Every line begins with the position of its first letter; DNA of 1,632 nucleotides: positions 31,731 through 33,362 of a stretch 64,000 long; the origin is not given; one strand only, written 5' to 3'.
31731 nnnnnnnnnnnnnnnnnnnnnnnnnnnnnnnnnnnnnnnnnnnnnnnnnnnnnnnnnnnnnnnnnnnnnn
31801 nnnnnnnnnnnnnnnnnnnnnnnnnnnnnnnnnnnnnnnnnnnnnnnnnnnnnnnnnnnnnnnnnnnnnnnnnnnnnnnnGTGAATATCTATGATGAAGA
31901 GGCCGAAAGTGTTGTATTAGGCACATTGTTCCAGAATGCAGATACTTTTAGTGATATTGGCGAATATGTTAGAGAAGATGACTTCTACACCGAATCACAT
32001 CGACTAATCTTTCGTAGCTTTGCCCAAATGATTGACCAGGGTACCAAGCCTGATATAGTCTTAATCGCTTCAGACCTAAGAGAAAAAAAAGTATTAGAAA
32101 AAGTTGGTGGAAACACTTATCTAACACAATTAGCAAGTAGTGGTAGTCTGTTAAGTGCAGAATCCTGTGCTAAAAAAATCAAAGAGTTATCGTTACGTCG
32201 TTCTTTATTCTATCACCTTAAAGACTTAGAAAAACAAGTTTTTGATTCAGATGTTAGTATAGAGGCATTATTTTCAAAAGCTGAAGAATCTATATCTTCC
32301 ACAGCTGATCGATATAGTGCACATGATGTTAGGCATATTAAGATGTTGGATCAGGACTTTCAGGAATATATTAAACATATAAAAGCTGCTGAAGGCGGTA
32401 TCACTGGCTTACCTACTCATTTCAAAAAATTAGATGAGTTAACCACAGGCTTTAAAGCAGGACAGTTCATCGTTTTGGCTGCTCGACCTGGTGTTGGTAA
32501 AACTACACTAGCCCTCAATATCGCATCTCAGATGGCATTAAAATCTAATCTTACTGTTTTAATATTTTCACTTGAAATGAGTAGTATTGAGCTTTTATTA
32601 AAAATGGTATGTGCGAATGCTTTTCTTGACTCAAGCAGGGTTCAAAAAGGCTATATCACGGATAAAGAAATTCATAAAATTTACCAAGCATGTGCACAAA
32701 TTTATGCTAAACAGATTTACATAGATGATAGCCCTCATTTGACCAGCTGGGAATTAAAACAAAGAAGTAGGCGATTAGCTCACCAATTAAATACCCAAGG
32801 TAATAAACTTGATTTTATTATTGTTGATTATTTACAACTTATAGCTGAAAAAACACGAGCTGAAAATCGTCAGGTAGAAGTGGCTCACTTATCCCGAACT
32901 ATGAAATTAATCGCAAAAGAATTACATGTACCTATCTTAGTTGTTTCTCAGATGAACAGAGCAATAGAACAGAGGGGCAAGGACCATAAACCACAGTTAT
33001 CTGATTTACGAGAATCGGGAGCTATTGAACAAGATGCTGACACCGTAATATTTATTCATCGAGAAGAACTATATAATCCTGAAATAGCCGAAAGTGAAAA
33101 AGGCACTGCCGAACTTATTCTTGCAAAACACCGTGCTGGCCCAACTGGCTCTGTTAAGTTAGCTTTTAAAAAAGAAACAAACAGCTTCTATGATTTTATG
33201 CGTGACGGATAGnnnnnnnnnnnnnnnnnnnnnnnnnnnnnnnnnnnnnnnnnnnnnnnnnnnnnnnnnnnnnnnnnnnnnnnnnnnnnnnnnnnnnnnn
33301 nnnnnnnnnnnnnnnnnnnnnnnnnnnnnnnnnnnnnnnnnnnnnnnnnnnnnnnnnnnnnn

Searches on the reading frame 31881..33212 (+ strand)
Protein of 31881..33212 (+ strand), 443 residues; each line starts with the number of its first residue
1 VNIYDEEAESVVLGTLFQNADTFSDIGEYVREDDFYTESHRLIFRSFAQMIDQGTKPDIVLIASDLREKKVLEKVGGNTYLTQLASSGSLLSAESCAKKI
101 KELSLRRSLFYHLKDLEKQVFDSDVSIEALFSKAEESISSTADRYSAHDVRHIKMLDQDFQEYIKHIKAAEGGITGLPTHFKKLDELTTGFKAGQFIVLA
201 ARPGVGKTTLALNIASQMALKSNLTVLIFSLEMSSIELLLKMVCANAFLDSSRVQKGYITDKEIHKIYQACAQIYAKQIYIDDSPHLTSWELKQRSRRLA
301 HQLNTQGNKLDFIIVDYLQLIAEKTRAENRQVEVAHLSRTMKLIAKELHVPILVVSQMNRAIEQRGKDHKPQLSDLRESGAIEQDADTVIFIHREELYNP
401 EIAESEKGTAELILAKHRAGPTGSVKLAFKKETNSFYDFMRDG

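Call 19: list_cluster_members(proteins=[P0001, P0002, window:31881-33212:+, window:29638-30099:+])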
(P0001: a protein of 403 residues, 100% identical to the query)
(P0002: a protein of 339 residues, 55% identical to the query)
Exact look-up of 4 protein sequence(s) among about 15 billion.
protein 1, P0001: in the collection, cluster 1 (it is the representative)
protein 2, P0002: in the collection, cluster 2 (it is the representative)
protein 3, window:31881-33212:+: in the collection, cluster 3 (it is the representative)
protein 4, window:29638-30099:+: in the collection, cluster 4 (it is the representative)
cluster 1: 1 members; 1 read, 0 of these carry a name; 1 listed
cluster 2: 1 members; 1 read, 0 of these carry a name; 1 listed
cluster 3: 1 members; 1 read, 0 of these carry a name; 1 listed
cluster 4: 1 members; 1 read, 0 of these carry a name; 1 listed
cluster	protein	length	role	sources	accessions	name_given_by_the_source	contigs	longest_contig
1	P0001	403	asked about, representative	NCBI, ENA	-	-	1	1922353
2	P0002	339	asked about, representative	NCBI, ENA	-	-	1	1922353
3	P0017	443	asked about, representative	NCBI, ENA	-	-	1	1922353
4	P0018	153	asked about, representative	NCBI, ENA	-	-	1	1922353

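Call 21: find_homologous_proteins(query=window:31881-33212:+, max_evalue=1e-50)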
Query window:31881-33212:+ (443 aa): 7761 proteins with E <= 1e-50 among 8000 candidates; the best 120 are listed.
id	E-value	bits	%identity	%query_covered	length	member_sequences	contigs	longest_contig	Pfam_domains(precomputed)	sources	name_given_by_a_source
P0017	2.5e-285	964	100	100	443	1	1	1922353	PF06745.20,PF03796.22,PF00772.27,PF13481.13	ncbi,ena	-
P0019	7.4e-177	607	60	100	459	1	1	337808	PF06745.20,PF03796.22,PF00772.27,PF13481.13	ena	-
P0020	3.2e-175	601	62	99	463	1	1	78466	PF06745.20,PF03796.22,PF00772.27,PF13481.13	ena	-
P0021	1.7e-173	595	59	99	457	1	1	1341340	PF03796.22,PF00772.27,PF13401.13,PF13481.13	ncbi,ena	-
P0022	2.6e-169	582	58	98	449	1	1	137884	PF06745.20,PF03796.22,PF00772.27,PF13481.13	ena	-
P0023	3.4e-169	581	61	99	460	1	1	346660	PF03796.22,PF00772.27,PF13481.13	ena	-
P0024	5.0e-168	577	60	99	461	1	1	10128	PF03796.22,PF00772.27,PF13481.13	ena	-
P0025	2.1e-167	575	58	100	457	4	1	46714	PF06745.20,PF03796.22,PF00772.27,PF13481.13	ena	-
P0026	4.0e-166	571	59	99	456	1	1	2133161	PF03796.22,PF00772.27,PF13481.13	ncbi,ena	-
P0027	5.4e-166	571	59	100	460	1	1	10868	PF03796.22,PF00772.27,PF13481.13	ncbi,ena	-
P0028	1.0e-155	537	54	99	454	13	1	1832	PF03796.22,PF00772.27,PF13481.13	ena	-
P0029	9.1e-154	531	54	99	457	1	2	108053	PF03796.22,PF00772.27,PF13481.13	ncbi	-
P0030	1.0e-151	524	55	98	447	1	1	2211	PF06745.20,PF03796.22,PF00772.27,PF13481.13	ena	-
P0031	4.0e-150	519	54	100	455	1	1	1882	PF06745.20,PF03796.22,PF00772.27,PF13481.13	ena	-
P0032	5.2e-150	518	53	99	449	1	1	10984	PF03796.22,PF00772.27,PF13481.13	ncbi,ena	-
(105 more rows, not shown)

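Call 66: find_encoding_contigs(protein=P0026, flank=10000, max_places=2)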
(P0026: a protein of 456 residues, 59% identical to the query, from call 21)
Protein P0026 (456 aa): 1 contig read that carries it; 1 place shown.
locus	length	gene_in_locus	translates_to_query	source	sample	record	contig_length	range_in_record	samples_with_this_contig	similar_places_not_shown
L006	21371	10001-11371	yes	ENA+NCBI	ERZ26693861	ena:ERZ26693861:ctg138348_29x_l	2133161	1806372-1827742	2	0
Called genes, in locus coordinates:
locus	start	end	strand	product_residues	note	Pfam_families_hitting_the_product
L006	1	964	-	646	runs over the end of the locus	PF02518:HATPase_c, PF00204:DNA_gyraseB, PF01751:Toprim, PF00986:DNA_gyraseB_C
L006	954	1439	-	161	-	PF05258:DciA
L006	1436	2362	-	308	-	PF00294:PfkB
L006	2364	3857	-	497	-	PF00370:FGGY_N, PF02782:FGGY_C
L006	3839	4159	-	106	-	PF06155:GBBH-like_N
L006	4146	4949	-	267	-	PF00290:Trp_syntA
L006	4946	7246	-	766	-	PF18072:FGAR-AT_linker, PF00586:AIRS, PF02769:AIRS_C, PF00586:AIRS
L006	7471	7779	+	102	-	PF01250:Ribosomal_S6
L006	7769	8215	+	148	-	PF00436:SSB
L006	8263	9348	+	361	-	PF09991:DUF2232 (weak)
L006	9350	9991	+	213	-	PF01281:Ribosomal_L9_N, PF03948:Ribosomal_L9_C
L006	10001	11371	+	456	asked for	PF00772:DnaB, PF03796:DnaB_C, PF13481:AAA_25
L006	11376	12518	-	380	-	-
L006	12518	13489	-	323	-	PF12146:Hydrolase_4, PF00561:Abhydrolase_1, PF12697:Abhydrolase_6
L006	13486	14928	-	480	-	PF02934:GatB_N, PF02637:GatB_Yqey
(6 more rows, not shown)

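Call 67: find_encoding_contigs(protein=P0021, flank=10000, max_places=2)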
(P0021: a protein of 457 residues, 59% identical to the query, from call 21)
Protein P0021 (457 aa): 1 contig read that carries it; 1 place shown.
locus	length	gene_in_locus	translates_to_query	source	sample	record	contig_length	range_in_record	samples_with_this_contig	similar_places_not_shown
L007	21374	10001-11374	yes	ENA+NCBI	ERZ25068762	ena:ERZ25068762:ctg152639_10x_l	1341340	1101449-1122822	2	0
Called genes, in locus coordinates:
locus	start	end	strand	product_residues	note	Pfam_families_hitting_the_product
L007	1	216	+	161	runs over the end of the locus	PF01209:Ubie_methyltran (weak), PF08241:Methyltransf_11, PF08242:Methyltransf_12, PF13489:Methyltransf_23, PF13649:Methyltransf_25, PF13847:Methyltransf_31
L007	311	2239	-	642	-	-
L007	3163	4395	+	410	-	PF25384:Alsin_RLD (faint), PF25390:WD40_RLD, PF13540:RCC1_2 (faint), PF00415:RCC1, PF25390:WD40_RLD, PF00415:RCC1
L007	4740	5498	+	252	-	PF20772:TACO1_YebC_N, PF01709:Transcrip_reg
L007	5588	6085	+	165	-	PF02075:RuvC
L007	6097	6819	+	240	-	PF09834:DUF2061, PF01583:APS_kinase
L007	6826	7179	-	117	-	PF03960:ArsC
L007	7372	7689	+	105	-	PF01250:Ribosomal_S6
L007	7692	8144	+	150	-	PF00436:SSB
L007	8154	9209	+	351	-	-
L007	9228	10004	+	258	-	PF01281:Ribosomal_L9_N, PF03948:Ribosomal_L9_C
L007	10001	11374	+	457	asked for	PF00772:DnaB, PF13481:AAA_25, PF03796:DnaB_C, PF13401:AAA_22 (faint)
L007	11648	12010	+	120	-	-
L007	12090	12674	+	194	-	-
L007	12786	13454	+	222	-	-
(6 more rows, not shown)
